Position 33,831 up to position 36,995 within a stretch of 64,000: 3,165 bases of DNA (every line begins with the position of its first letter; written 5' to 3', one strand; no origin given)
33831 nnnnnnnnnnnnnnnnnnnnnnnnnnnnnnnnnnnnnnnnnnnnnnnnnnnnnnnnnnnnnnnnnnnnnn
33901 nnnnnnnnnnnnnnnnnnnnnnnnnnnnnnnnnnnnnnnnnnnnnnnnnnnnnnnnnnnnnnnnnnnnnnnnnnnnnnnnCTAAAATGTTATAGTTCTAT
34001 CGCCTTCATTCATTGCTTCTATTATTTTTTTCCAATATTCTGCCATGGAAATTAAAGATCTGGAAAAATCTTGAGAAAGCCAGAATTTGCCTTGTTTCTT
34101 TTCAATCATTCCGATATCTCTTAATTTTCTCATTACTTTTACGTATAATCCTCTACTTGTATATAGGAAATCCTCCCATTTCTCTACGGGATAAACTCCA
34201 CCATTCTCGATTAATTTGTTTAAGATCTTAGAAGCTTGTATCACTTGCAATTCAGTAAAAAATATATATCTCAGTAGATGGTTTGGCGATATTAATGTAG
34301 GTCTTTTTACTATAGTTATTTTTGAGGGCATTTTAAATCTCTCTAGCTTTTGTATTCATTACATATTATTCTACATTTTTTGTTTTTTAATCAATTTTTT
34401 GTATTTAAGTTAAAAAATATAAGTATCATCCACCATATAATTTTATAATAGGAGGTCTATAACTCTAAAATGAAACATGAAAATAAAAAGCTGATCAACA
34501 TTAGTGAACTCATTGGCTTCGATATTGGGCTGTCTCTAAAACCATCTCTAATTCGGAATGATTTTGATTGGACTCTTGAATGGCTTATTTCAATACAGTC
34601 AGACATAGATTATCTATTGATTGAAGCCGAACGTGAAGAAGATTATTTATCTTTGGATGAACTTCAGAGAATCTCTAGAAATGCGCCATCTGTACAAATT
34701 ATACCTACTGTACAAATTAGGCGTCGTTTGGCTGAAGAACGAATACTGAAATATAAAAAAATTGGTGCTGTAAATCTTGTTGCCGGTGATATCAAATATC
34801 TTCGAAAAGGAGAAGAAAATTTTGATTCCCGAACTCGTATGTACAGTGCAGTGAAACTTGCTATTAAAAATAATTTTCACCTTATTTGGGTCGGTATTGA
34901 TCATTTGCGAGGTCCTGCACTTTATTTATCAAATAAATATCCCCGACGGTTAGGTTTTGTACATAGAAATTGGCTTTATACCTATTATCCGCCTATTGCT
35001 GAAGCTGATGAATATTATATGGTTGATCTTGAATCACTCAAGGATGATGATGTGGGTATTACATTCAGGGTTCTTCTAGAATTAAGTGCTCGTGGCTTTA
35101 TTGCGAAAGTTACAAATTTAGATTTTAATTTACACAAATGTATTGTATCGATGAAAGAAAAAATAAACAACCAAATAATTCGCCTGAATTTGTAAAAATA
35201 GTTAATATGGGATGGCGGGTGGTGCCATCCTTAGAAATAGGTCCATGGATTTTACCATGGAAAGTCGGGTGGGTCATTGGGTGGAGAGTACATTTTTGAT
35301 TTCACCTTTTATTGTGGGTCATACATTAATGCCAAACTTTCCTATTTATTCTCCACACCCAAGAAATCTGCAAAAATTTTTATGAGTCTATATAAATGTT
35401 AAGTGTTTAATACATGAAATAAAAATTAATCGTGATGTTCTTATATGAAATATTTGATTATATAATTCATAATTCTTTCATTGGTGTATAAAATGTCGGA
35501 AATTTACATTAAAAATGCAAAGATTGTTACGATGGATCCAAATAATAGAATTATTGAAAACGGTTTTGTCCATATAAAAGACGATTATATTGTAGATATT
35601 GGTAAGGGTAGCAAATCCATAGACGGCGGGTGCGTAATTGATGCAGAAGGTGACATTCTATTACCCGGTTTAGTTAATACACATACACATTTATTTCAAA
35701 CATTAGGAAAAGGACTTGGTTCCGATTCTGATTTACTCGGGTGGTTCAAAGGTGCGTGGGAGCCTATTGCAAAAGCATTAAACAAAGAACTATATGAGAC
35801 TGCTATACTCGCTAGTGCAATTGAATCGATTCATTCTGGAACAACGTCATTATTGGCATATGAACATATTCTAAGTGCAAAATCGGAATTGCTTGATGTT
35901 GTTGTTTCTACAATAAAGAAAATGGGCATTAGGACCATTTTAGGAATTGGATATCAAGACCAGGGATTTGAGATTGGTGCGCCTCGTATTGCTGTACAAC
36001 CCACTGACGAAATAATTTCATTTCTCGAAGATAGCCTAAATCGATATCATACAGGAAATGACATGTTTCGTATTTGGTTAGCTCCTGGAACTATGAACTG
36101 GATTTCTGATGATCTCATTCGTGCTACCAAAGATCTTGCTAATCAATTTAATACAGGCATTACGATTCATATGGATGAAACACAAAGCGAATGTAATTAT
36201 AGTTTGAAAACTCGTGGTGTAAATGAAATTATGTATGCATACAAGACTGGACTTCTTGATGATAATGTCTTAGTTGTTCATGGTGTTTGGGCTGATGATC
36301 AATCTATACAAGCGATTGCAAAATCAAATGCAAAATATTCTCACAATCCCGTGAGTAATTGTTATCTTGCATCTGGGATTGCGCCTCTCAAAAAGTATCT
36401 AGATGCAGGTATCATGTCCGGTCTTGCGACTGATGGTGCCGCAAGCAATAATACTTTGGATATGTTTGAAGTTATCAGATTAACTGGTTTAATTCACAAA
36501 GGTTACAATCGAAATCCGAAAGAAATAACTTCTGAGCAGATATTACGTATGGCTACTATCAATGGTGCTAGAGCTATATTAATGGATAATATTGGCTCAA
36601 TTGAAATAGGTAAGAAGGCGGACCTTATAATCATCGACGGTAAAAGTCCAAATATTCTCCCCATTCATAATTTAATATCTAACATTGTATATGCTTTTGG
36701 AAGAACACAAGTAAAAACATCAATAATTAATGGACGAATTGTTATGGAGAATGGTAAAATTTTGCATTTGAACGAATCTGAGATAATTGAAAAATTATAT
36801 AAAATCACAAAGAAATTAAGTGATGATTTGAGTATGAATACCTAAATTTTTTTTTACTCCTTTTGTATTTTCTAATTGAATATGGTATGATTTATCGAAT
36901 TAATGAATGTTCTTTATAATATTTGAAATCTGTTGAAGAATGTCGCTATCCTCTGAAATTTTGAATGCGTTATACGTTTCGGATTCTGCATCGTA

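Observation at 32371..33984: Three paralogous long coiled-coil proteins with a shared C-terminal winged-helix domain within 64 kb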

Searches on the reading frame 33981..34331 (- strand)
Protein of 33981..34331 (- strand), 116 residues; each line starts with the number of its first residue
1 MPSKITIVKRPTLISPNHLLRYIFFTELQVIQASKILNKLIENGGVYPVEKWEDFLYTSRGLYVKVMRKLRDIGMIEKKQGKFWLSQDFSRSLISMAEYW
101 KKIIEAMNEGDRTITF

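Call 5: search_protein_families(library=pfam, proteins=[window:33981-34331:-], max_evalue=1)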
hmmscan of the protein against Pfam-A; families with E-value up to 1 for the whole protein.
window:33981-34331:- (116 aa): 2 families
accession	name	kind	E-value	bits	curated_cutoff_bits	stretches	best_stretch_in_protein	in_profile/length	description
PF13463.12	HTH_27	-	0.065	14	22.2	0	54-81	26-53/68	Winged helix DNA-binding domain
PF01978.25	TrmB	-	0.11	12.8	25.6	0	65-82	41-58/68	Sugar-specific transcriptional regulator TrmB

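Call 25: search_protein_families(library=ncbifam, proteins=[window:33981-34331:-], max_evalue=0.1)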
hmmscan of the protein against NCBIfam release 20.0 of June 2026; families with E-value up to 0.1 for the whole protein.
window:33981-34331:- (116 aa): 0 families

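Call 31: search_solved_structures(query=window:33981-34331:-, max_evalue=10, show_alignments=2)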
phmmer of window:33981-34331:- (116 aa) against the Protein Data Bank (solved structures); distinct sequences matched with E-value up to 10: 7.
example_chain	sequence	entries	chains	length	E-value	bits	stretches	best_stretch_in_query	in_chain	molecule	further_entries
5eri_A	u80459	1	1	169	0.096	15.8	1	23-106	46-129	MarR family transcriptional regulator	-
2b0l_A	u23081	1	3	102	0.28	14.3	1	23-79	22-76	GTP-sensing transcriptional pleiotropic repressor codY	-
7qca_ST0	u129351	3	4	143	0.42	13.8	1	57-88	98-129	40S Ribosomal protein S19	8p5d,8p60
3bpv_A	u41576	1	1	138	0.82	12.8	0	50-81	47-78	Transcriptional regulator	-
3bpx_A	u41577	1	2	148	0.91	12.7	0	50-81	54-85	Transcriptional regulator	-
5loe_A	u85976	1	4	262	1.1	12.4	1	23-79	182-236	GTP-sensing transcriptional pleiotropic repressor CodY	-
5lnh_A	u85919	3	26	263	1.2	12.3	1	23-79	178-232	GTP-sensing transcriptional pleiotropic repressor CodY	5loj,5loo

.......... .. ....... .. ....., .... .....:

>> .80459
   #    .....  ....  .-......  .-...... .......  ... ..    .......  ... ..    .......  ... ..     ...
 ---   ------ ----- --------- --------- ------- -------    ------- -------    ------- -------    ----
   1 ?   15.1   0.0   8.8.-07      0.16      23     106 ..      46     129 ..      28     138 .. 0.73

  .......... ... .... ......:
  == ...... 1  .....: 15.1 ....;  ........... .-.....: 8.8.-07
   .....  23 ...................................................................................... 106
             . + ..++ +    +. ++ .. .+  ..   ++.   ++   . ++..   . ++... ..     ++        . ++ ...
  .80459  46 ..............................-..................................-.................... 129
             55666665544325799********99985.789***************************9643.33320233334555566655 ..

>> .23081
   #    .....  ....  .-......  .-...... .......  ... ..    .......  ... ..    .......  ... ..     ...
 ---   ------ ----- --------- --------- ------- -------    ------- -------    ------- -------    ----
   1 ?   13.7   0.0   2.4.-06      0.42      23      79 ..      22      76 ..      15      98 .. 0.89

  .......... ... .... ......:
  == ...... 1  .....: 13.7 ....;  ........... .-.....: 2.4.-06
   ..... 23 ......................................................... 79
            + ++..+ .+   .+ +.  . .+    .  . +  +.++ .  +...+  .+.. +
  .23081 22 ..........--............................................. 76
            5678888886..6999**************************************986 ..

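Call 51: search_solved_structures(query=A4, max_evalue=10, show_alignments=1)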
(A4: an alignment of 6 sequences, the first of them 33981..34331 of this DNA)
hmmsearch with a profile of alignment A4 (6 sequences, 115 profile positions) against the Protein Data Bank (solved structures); distinct sequences matched with E-value up to 10: 7.
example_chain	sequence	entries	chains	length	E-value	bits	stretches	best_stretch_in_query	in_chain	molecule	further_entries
4y6c_A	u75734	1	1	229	0.003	20.8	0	9-50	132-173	ANSERINA PUTATIVE KINESIN LIGHT chain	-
4y6w_A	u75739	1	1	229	0.056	16.8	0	9-50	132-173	NaB(AB)3ACb - light chain TPR-like repeats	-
7qca_ST0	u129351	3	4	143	0.15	15.3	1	51-95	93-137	40S Ribosomal protein S19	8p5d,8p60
5haf_A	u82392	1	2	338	0.6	13.4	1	28-83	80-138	Deubiquitinase SseL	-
7acz_A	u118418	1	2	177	0.97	12.8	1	25-79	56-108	SLPL deltaD2 (LMW SLP D2 truncation),SLPL deltaD2 (LMW SLP D2 truncation)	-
3bpv_A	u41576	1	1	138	1.2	12.4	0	40-79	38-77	Transcriptional regulator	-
3bpx_A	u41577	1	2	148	1.5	12.2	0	40-79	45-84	Transcriptional regulator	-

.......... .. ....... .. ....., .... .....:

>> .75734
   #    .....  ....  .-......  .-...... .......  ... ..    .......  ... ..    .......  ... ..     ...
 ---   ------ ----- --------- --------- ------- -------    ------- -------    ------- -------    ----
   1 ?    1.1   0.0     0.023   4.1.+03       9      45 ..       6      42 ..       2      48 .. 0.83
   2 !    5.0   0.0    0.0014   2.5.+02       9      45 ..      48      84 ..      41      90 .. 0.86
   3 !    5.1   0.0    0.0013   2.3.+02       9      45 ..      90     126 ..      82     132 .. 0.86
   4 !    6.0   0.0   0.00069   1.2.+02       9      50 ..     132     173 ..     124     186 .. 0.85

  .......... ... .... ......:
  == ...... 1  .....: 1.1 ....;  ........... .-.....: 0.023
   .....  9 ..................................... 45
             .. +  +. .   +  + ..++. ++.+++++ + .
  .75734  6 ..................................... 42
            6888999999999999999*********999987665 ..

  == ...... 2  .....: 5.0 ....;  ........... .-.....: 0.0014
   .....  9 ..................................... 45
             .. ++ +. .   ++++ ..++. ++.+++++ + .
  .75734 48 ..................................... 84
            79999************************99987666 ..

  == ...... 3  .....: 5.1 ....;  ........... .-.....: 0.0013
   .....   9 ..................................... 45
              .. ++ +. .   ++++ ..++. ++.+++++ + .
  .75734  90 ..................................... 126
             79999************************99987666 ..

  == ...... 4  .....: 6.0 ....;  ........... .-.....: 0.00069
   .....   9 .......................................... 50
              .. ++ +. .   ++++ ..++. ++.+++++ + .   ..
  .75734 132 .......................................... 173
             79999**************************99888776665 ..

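Call 88: search_protein_families(library=padloc, proteins=[window:33981-34331:-], max_evalue=0.01)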
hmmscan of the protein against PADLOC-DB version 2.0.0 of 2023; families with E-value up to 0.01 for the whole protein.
window:33981-34331:- (116 aa): 0 families

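Call 89: search_protein_families(library=phrogs, proteins=[window:33981-34331:-], max_evalue=0.001)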
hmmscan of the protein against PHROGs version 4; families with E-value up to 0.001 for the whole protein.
window:33981-34331:- (116 aa): 1 family
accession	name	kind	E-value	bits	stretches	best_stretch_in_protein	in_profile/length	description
phrog_32591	-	transcription regulation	5.9e-07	30.7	1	13-106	18-112/117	transcriptional regulator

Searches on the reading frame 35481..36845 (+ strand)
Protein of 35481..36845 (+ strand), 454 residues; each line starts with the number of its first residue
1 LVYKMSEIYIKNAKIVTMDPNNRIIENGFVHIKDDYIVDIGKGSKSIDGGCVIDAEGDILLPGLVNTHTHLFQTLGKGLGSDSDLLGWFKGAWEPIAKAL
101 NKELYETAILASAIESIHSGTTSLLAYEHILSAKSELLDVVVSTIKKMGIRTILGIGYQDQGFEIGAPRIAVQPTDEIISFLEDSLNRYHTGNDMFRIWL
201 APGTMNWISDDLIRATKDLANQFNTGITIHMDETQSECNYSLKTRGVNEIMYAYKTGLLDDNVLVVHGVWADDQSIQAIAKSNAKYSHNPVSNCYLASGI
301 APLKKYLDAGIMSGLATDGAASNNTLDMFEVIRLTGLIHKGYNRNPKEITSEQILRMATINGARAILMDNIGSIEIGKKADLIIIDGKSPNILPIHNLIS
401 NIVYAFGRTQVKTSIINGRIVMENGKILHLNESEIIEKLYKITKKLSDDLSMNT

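Call 26: search_protein_families(library=pfam, proteins=[window:35481-36845:+], max_evalue=0.01)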
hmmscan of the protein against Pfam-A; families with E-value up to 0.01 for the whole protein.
window:35481-36845:+ (454 aa): 2 families
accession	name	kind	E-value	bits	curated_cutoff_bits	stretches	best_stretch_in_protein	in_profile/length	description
PF01979.26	Amidohydro_1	-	4.6e-55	187.7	25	1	59-421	1-345/345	Amidohydrolase family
PF07969.17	Amidohydro_3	-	4.6e-19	69.7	29.7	2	213-421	264-471/472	Amidohydrolase family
